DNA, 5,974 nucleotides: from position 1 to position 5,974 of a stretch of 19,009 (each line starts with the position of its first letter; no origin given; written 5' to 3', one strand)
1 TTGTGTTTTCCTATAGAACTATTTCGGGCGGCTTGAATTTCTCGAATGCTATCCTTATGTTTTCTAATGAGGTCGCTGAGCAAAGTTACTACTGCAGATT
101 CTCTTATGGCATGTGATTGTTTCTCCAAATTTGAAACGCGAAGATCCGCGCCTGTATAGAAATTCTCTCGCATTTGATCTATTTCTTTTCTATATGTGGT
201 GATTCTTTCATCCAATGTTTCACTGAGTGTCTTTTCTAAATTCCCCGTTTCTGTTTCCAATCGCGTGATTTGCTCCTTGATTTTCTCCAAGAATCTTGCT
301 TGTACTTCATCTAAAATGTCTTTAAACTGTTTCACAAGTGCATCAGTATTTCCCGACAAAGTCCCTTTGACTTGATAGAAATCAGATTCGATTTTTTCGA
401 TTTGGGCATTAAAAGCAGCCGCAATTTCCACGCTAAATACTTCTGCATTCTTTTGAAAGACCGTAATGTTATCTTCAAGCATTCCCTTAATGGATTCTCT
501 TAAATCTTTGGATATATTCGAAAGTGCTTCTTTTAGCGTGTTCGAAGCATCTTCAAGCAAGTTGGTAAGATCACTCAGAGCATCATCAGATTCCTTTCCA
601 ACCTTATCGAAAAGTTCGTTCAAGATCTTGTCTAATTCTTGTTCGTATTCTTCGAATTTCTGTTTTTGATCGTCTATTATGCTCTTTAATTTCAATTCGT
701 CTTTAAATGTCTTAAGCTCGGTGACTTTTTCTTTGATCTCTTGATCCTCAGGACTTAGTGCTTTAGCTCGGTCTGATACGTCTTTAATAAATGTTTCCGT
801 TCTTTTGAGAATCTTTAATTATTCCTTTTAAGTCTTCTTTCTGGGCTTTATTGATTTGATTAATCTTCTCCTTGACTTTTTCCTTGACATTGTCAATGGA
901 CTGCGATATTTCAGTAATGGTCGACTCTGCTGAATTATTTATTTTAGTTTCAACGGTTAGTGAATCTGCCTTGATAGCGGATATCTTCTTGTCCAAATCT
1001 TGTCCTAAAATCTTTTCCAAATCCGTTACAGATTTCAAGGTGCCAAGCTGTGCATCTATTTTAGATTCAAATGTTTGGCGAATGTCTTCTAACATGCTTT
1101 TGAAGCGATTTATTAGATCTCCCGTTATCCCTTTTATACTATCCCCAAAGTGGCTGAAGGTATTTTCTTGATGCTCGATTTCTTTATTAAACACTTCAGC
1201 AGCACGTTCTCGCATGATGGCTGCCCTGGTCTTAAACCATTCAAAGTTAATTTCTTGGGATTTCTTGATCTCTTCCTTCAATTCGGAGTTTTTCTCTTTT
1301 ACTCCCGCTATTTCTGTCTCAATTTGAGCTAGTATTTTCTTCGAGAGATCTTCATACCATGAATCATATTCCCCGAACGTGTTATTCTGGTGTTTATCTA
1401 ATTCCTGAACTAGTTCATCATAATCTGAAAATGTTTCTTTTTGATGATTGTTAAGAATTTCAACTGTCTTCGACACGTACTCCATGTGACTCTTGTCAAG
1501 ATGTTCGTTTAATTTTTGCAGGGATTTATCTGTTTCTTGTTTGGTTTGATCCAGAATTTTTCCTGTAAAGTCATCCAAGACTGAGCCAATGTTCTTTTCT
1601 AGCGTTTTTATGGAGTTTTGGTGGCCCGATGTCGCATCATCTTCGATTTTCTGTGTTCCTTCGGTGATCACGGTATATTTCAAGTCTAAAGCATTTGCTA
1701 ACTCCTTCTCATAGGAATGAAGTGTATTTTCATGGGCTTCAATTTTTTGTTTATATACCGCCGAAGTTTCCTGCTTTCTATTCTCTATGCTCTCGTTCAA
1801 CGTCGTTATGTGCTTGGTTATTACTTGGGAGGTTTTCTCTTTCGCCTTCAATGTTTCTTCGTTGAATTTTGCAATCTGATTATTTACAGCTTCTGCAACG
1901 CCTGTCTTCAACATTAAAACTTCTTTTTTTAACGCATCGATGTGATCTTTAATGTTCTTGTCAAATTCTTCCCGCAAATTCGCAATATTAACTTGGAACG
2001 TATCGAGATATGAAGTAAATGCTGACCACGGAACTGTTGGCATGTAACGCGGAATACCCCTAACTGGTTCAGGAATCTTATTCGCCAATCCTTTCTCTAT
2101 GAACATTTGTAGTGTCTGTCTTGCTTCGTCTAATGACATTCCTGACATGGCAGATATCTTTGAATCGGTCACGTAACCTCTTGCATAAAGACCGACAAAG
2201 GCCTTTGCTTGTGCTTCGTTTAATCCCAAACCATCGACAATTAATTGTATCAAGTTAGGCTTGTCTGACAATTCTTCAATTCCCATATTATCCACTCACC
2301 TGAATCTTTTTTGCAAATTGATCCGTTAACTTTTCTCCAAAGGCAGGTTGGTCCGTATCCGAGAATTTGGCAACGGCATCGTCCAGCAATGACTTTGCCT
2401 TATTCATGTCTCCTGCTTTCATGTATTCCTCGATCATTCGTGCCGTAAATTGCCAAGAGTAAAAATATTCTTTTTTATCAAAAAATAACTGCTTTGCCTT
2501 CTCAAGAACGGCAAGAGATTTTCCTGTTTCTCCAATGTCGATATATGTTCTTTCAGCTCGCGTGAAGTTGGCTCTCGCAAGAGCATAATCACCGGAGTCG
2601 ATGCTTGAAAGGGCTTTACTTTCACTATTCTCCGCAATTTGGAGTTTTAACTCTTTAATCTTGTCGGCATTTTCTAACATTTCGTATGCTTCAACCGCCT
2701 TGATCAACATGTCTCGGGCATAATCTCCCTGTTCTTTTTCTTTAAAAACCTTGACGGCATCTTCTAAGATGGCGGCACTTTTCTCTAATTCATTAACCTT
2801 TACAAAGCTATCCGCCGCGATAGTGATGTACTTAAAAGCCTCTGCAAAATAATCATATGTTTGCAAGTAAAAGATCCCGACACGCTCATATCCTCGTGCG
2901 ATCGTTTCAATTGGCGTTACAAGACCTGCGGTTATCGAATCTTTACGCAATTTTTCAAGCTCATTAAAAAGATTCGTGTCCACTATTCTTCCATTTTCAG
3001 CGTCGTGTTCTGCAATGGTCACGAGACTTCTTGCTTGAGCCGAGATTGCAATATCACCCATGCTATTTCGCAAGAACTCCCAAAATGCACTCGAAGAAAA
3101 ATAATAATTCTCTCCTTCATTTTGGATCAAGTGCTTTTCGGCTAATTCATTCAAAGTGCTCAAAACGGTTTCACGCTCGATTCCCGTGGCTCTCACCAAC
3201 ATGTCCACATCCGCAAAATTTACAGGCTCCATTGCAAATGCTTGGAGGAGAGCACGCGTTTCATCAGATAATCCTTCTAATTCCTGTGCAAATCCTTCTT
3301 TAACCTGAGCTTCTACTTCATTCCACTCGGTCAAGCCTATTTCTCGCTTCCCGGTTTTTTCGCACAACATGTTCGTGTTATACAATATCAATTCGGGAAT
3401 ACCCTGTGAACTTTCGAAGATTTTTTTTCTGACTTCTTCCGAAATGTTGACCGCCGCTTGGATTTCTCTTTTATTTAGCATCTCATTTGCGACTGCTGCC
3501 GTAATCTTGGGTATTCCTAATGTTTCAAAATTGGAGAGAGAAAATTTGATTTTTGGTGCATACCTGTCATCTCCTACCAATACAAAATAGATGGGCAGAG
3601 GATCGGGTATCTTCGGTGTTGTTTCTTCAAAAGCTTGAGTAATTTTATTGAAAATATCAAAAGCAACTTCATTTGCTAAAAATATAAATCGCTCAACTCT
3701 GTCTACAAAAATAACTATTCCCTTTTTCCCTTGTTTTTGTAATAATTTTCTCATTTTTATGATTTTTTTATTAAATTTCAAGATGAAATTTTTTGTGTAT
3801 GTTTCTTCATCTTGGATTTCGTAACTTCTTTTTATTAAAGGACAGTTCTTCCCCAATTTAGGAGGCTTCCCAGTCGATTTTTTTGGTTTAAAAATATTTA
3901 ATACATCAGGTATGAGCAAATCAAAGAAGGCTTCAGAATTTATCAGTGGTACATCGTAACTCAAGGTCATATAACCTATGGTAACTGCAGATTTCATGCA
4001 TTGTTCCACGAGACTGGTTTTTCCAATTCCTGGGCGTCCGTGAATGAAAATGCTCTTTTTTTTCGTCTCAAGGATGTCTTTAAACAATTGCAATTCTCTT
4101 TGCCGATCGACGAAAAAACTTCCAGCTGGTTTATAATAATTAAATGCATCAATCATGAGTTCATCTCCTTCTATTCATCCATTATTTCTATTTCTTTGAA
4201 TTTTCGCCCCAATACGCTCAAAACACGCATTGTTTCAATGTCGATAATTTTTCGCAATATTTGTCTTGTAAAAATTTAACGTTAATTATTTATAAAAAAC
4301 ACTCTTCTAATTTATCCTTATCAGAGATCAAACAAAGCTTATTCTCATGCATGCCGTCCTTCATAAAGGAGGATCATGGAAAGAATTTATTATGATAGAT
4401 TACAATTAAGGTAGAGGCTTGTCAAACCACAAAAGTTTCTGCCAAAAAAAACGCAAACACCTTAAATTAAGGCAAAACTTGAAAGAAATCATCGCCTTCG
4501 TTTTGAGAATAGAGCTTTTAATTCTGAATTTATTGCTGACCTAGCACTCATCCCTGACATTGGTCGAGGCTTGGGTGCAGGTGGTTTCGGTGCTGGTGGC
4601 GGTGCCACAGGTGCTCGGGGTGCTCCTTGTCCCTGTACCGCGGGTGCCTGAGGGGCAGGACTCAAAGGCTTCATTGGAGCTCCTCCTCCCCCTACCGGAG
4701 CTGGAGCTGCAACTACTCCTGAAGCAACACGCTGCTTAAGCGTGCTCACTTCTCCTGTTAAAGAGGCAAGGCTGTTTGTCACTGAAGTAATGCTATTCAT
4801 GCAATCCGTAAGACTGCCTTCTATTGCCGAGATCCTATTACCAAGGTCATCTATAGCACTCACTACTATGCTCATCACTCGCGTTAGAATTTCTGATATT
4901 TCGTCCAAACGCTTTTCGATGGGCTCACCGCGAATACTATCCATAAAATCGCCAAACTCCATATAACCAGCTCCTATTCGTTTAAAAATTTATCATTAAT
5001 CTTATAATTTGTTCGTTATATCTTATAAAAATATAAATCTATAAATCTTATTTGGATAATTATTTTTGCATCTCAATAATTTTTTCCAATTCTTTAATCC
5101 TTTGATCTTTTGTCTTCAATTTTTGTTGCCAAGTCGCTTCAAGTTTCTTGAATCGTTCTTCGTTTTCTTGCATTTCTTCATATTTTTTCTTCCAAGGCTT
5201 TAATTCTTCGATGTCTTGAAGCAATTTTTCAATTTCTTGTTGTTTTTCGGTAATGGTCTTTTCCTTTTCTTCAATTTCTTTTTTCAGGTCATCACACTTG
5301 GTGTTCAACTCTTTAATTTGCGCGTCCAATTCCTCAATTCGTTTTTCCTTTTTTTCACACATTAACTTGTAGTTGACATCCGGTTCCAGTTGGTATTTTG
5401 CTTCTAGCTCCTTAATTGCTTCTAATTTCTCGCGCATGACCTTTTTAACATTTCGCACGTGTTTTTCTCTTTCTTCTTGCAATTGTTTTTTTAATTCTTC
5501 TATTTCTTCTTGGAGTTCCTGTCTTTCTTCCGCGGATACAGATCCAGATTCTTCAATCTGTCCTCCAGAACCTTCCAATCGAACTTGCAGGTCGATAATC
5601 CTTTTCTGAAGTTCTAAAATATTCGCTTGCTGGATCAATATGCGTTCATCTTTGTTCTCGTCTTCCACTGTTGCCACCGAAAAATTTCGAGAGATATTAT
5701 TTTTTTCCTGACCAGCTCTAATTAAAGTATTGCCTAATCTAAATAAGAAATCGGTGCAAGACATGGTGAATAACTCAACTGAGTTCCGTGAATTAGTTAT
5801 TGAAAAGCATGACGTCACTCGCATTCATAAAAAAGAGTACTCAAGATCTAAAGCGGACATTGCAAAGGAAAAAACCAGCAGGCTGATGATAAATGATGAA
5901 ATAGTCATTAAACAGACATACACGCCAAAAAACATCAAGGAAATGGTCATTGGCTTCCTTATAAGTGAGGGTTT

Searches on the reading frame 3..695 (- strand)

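Call 6: search_protein_families(library=pfam, proteins=[window:3-695:-], max_evalue=0.01)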
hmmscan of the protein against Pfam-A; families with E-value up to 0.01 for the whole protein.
window:3-695:- (231 aa): 10 families
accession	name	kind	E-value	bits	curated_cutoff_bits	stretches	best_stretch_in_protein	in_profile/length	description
PF01442.23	Apolipoprotein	-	2.8e-09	37.4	90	2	95-201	35-141/190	Apolipoprotein A1/A4/E domain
PF04513.17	Baculo_PEP_C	-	3.3e-09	37.4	38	2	2-78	53-128/140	Baculovirus polyhedron envelope protein, PEP, C terminus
PF05008.21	V-SNARE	-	2.3e-05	25.2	25.9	1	95-180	12-89/92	Vesicle transport v-SNARE protein N-terminus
PF02601.20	Exonuc_VII_L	-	0.00015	21.8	35.9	1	98-201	141-243/315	Exonuclease VII, large subunit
PF24564.1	DUF7605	-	0.00045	20.6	27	0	118-203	67-147/183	Domain of unknown function (DUF7605)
PF04883.17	HK97-gp10_like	-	0.00059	21.2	21.4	0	12-90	5-64/78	Bacteriophage HK97-gp10, putative tail-component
PF11445.13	DUF2894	-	0.00067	20.7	25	1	118-218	2-94/185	Protein of unknown function (DUF2894)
PF05478.16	Prominin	-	0.0051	15.4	34.3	1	14-198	207-396/799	Prominin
PF05388.16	Carbpep_Y_N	-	0.0059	17.4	25.8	0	13-107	27-118/127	Carboxypeptidase Y pro-peptide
PF14643.11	DUF4455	-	0.0065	15.6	30.4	0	43-222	250-424/469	Domain of unknown function (DUF4455)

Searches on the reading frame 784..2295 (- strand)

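Call 6: search_protein_families(library=pfam, proteins=[window:784-2295:-], max_evalue=0.01)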
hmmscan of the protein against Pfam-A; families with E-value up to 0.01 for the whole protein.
window:784-2295:- (503 aa): 5 families
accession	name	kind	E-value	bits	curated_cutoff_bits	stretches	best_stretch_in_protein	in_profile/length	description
PF01442.23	Apolipoprotein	-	5.3e-09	36.5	90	1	117-301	4-176/190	Apolipoprotein A1/A4/E domain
PF01978.25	TrmB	-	6.2e-05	23.2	25.6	1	23-89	4-66/68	Sugar-specific transcriptional regulator TrmB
PF02601.20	Exonuc_VII_L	-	0.00019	21.4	35.9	0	365-493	134-263/315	Exonuclease VII, large subunit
PF10444.14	Nbl1_Borealin_N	-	0.0036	17.3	24.4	0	293-330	3-40/57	Nbl1 / Borealin N terminal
PF02885.22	Glycos_trans_3N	-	0.0049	17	26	0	14-50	2-38/63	Glycosyl transferase family, helical bundle domain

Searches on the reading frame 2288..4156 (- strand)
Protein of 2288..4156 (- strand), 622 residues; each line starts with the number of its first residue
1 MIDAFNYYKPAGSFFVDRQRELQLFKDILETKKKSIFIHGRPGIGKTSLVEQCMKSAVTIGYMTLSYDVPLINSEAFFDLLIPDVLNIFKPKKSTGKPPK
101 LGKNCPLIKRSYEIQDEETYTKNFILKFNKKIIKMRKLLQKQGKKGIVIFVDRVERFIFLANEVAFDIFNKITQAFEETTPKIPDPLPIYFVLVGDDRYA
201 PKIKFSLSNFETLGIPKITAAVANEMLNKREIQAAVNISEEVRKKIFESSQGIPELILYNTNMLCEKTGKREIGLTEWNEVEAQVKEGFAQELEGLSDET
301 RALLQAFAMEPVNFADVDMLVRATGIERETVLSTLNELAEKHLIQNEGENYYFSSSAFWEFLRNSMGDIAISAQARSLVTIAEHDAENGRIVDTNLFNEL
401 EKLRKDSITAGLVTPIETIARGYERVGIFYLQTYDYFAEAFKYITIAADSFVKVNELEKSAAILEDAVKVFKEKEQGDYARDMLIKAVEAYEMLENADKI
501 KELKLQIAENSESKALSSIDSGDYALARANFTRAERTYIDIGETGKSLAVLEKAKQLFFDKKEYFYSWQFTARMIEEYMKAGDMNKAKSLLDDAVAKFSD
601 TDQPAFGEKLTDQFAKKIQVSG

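Call 6: search_protein_families(library=pfam, proteins=[window:2288-4156:-], max_evalue=0.01)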
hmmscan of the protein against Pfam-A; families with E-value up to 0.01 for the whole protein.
window:2288-4156:- (622 aa): 8 families
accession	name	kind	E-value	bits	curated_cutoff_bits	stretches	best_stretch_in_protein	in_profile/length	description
PF13191.12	AAA_16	-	5e-08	34.1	32.6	1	16-156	3-143/167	AAA ATPase domain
PF01637.24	ATPase_2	-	2.1e-07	31.4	33.2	1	15-161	1-126/225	ATPase domain predominantly from Archaea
PF20720.3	nSTAND3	-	0.00018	21.7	27.2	1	22-64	7-48/155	Novel STAND NTPase 3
PF14516.12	AAA_35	-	0.00021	20.7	27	1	11-80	9-78/331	AAA-like domain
PF00931.28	NB-ARC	-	0.00062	19.5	23.5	0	30-57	15-42/248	NB-ARC domain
PF17782.7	DprA_WH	-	0.0029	18.1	22.9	1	290-338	4-49/61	DprA winged helix domain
PF00004.35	AAA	-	0.0048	17.8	21.2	0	37-177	2-93/131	ATPase family associated with various cellular activities (AAA)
PF25213.1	HVO_A0261_N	-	0.0054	17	35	0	297-351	10-61/86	HVO_A0261 N-terminal domain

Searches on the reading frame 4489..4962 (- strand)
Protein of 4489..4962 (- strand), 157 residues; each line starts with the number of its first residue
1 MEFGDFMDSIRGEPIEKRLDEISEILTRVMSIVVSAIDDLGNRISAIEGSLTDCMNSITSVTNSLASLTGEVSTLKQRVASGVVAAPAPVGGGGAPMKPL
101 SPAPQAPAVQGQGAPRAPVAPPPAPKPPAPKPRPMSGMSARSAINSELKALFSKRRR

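Call 6: search_protein_families(library=pfam, proteins=[window:4489-4962:-], max_evalue=0.01)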
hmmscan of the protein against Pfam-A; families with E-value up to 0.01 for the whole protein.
window:4489-4962:- (157 aa): 3 families
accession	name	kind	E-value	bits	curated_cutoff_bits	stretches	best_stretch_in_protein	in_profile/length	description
PF04513.17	Baculo_PEP_C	-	0.00035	21.1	38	1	15-79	36-101/140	Baculovirus polyhedron envelope protein, PEP, C terminus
PF07889.17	DUF1664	-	0.0013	19.3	34.6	1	14-80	38-104/124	Protein of unknown function (DUF1664)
PF06825.17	HSBP1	-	0.0049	17.1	28.6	0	18-57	10-49/51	Heat shock factor binding protein 1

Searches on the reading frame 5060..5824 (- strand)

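Call 6: search_protein_families(library=pfam, proteins=[window:5060-5824:-], max_evalue=0.01)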
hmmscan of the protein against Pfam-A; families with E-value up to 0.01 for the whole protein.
window:5060-5824:- (254 aa): 3 families
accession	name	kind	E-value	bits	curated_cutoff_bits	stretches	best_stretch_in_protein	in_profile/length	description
PF06160.17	EzrA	-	0.00064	18.6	39.6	1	71-252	249-432/557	Septation ring formation regulator, EzrA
PF05557.18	MAD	-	0.0016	17.4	30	1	87-253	15-182/661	Mitotic checkpoint protein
PF08614.16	ATG16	-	0.0017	19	33.7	1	157-201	119-163/200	Autophagy protein 16 (ATG16)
